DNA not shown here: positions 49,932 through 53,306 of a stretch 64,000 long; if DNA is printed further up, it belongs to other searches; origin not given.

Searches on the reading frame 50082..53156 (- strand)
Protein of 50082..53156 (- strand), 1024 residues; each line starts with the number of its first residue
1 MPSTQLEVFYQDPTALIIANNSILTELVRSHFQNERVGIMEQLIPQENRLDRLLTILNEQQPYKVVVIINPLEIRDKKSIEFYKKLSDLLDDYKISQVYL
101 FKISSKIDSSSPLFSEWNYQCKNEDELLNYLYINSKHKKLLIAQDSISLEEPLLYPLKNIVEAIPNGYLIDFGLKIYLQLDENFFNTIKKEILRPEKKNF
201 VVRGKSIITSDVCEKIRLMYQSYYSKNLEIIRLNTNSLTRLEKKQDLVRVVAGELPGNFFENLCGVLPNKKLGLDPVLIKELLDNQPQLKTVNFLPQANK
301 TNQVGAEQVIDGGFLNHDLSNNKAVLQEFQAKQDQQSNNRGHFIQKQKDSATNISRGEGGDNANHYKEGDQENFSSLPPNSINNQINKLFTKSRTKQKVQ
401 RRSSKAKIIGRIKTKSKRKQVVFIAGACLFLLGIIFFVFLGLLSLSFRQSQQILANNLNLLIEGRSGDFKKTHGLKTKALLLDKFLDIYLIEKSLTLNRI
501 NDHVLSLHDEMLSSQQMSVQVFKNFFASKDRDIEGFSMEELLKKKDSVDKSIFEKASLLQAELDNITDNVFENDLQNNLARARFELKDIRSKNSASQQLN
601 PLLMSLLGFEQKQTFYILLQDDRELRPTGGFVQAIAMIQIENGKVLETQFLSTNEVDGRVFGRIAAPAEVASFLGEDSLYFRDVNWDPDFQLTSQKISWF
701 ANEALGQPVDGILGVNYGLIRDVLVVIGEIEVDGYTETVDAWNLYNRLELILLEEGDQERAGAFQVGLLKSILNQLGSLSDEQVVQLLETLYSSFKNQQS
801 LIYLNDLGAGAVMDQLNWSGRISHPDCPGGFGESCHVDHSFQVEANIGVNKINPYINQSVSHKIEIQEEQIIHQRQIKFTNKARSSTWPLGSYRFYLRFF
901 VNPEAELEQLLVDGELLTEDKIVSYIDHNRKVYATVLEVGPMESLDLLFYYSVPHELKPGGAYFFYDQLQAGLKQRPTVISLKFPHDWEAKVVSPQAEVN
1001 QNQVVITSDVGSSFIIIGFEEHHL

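Call 25: search_protein_families(library=pfam, proteins=[window:50082-53156:-], max_evalue=0.001)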
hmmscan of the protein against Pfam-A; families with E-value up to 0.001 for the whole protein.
window:50082-53156:- (1024 aa): 1 family
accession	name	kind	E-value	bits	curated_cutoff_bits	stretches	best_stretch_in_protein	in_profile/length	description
PF13196.11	DUF4012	-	1e-18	68.7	28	1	611-746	2-137/144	Protein of unknown function (DUF4012)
